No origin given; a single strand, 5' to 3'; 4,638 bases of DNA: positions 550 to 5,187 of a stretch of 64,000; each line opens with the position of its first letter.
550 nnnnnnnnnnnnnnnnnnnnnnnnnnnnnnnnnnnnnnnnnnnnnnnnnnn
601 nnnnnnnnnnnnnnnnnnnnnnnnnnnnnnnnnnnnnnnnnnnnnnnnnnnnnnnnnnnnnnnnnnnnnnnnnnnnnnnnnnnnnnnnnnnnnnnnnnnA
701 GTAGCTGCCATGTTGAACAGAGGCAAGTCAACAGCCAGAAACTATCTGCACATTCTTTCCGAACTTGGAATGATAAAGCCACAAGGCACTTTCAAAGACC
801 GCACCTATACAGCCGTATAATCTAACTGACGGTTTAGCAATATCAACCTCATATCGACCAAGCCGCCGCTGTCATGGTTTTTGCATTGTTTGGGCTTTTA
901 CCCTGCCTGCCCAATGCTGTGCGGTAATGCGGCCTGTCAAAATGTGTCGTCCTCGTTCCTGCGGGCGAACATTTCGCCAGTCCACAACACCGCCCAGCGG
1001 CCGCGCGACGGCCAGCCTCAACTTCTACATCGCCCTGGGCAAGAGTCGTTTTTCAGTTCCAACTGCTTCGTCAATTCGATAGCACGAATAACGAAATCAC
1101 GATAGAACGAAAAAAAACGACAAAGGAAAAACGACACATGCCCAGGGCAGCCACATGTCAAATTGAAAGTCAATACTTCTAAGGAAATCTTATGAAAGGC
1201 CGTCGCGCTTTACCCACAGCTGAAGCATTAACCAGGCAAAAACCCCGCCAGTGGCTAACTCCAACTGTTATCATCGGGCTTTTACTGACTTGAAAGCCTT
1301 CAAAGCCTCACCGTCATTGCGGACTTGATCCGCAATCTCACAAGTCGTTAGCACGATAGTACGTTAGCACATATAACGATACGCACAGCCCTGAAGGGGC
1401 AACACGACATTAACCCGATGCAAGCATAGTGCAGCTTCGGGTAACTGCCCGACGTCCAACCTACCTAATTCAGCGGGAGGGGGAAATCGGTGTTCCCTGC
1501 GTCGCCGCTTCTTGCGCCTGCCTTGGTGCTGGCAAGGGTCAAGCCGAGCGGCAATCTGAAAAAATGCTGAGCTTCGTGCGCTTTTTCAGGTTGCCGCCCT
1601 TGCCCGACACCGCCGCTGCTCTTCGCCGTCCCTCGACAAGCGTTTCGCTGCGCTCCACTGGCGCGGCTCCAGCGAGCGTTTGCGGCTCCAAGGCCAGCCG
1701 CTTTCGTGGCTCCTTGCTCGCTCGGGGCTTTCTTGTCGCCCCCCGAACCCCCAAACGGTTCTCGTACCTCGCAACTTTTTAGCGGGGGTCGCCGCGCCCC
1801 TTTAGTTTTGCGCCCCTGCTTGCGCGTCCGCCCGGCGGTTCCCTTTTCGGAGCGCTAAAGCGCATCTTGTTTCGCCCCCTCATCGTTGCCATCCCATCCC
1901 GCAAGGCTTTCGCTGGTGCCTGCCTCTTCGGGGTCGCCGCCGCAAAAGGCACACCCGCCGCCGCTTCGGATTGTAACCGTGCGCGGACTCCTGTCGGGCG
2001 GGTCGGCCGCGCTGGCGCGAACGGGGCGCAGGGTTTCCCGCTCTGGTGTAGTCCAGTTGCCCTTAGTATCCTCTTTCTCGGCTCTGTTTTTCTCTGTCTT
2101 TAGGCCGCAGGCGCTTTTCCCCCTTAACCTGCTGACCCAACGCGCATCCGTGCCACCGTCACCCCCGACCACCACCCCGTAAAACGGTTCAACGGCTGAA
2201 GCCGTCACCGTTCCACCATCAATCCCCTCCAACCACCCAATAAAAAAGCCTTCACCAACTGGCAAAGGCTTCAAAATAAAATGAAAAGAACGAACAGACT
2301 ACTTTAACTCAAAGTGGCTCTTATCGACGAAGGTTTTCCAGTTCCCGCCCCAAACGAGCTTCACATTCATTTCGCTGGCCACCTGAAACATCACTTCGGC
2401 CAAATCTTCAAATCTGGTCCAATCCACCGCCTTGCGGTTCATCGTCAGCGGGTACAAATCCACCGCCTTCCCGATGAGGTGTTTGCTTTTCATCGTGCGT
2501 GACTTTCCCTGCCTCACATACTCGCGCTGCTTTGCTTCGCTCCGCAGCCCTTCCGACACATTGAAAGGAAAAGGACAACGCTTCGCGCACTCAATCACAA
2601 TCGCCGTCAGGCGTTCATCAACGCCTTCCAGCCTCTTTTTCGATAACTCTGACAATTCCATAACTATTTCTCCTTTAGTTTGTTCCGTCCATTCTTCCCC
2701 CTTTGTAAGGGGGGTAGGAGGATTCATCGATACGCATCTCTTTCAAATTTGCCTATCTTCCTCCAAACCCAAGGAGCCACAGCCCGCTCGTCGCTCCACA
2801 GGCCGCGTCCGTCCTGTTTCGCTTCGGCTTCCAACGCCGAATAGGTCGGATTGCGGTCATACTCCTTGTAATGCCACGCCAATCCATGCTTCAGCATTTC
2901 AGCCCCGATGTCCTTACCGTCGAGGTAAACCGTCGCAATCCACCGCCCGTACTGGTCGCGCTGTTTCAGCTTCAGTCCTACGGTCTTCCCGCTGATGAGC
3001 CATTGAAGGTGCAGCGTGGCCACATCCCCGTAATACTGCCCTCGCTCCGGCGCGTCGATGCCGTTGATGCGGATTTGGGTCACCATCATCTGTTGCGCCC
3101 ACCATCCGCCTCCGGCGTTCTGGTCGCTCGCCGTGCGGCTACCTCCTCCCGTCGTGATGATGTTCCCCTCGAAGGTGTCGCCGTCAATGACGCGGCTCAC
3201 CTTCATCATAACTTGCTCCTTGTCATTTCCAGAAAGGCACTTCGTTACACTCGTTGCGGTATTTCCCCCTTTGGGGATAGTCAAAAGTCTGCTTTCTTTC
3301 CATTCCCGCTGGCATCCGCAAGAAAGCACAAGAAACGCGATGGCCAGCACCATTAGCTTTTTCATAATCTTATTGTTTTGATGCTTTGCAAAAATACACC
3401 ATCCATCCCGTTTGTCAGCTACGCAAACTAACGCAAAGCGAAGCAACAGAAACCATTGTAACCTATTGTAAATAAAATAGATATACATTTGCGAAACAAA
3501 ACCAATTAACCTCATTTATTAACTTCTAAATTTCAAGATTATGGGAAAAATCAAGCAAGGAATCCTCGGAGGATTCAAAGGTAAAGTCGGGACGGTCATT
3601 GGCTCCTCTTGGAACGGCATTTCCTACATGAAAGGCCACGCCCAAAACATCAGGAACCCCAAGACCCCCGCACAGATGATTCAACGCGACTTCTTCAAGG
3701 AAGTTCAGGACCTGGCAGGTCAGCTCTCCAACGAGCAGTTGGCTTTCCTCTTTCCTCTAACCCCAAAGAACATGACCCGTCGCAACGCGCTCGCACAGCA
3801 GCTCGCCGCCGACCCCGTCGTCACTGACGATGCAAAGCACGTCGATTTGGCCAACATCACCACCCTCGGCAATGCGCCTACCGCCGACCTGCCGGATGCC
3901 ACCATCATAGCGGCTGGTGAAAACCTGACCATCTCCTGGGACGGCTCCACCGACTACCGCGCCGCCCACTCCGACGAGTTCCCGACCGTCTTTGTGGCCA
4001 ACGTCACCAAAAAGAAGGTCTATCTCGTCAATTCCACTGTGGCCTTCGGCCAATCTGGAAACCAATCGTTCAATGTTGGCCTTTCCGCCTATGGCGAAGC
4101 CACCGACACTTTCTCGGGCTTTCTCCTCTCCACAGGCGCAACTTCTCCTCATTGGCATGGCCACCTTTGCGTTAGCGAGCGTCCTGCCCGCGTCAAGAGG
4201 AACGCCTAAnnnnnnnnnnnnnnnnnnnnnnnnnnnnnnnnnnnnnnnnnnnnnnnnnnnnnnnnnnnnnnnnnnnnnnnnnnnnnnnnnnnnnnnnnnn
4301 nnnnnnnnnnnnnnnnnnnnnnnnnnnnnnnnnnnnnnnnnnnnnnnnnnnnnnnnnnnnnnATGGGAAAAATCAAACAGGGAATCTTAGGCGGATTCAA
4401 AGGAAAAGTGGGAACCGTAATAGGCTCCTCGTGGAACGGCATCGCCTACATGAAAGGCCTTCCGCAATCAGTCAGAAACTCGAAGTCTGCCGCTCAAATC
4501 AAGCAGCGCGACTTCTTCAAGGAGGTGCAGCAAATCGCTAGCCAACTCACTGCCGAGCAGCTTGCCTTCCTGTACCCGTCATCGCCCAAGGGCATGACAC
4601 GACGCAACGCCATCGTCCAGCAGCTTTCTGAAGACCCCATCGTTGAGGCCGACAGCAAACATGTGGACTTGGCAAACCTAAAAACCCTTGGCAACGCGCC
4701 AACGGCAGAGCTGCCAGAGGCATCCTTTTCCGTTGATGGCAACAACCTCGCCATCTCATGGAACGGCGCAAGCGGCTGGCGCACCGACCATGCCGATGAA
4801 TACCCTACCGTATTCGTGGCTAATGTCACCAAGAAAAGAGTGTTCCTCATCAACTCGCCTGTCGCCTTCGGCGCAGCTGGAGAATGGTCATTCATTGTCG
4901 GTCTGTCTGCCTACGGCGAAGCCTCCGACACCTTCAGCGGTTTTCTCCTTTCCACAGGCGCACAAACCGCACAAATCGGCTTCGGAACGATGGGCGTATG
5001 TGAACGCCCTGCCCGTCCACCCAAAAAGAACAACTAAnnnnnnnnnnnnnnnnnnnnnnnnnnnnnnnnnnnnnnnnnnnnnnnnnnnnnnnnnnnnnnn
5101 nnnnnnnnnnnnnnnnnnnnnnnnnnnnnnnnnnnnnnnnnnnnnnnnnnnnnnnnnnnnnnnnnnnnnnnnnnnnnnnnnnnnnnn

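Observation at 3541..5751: Three tandem paralogues of an uncharacterised ~225-aa protein with an invariant Gly-rich N-terminus and basic tail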

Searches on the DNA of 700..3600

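Call 61: search_rna_families(source=window, start=700, end=3600, threshold=evalue, max_evalue=10, show_alignments=2)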
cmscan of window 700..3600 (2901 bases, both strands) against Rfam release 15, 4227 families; matches with E-value up to 10: 4.
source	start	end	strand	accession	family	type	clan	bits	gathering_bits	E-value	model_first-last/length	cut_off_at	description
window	2379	2570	-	RF02142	HOXA11-AS1_6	Gene; lncRNA;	-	14.4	50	4.6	1-179/179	no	HOXA11 antisense RNA 1 conserved region 6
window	1387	1441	-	RF01687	Acido-Lenti-1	Gene; sRNA;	-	13.8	37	8.4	1-46/46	no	Acido-Lenti-1 RNA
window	3182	3233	-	RF01139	sR2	Gene; snRNA; snoRNA; CD-box;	-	13.7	42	8.2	1-57/57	no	Small nucleolar RNA sR2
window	2421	2498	-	RF01128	sR43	Gene; snRNA; snoRNA; CD-box;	-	13.6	45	3.7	1-56/56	no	Small nucleolar RNA sR42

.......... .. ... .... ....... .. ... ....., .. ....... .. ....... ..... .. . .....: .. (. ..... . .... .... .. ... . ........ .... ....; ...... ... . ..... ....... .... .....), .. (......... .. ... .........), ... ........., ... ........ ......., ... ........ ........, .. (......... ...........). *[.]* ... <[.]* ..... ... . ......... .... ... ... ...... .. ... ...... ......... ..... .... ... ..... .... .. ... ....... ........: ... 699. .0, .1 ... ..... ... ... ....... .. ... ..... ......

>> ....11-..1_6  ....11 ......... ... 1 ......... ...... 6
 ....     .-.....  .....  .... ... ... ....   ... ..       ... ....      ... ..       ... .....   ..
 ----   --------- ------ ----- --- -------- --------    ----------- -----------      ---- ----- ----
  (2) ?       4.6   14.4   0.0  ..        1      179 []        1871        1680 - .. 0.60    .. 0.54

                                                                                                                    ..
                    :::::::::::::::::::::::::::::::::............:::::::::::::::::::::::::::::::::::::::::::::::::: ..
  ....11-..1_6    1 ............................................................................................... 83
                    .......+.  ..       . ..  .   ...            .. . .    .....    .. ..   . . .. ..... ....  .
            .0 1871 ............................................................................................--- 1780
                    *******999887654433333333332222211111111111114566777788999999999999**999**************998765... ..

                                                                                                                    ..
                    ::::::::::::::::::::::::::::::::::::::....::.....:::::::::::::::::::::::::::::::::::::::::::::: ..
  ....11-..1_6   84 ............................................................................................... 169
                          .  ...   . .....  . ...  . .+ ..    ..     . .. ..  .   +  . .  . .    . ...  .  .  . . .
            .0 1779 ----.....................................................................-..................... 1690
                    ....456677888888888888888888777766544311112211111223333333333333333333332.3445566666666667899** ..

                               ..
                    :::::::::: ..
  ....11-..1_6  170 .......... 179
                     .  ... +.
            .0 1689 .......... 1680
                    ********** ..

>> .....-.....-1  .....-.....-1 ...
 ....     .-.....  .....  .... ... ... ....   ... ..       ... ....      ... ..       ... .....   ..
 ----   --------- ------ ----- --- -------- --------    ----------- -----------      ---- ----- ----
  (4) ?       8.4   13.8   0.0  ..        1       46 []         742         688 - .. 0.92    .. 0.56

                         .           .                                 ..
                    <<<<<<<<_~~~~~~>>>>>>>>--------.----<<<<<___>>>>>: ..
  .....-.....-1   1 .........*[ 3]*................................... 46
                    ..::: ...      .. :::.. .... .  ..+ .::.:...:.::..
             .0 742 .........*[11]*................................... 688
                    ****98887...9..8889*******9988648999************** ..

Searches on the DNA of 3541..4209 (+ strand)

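Call 79: search_rna_families(sources=[L040, L041, L036, L039, L009, L011, L012], threshold=gathering)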
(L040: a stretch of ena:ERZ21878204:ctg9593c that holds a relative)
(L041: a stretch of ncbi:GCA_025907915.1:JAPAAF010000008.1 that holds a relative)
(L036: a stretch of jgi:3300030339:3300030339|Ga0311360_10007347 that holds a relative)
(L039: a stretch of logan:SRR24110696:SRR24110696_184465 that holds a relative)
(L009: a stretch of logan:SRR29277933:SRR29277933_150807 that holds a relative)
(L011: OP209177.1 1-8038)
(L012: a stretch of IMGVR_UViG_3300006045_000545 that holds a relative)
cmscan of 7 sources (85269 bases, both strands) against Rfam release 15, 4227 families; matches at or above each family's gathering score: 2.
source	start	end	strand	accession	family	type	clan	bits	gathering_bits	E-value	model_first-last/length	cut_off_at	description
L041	10768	10841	-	RF00005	tRNA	Gene; tRNA;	CL00001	67.8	29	1.6e-12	1-71/71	no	tRNA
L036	7274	7347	-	RF00005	tRNA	Gene; tRNA;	CL00001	54.7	29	6.7e-09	1-71/71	no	tRNA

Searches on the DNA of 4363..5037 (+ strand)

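Call 112: search_rna_families(source=L009, start=9800, end=11300, threshold=evalue, max_evalue=10)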
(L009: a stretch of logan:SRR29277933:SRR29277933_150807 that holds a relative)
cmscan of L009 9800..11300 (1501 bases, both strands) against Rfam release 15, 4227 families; matches with E-value up to 10: 7.
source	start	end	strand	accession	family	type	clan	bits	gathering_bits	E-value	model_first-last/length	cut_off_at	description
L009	10704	10777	+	RF03664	MIR6288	Gene; miRNA;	-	24.9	74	0.037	1-92/92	no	MIR6288 microRNA precursor family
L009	10683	10739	-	RF02286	TtnuCD9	Gene; snRNA; snoRNA; CD-box;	-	21.4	70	5.1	1-55/55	no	Tetrahymena snoRNA TtnuCD9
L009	10089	10185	-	RF02145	MEG8_1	Gene; lncRNA;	-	18.8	70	0.082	1-97/97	no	Maternally expressed 8 exon 1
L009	10697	10784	+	RF03187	MIR1512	Gene; miRNA;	-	17.3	79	4.5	1-94/94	no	MIR1512 microRNA precursor family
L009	11155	11268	-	RF03129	L31-Corynebacteriaceae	Cis-reg; leader;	CL00118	17.1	36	2.9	1-64/64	no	L31-Corynebacteriaceae ribosomal protein leader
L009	10269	10434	+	RF04104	MIR918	Gene; miRNA;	-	16.7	268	4.3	1-265/265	no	MIR918 microRNA precursor family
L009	10669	10795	-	RF02698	Avalong_thermometer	Cis-reg; thermoregulator;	-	16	154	6.6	1-131/131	no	Avalong 5' UTR thermometer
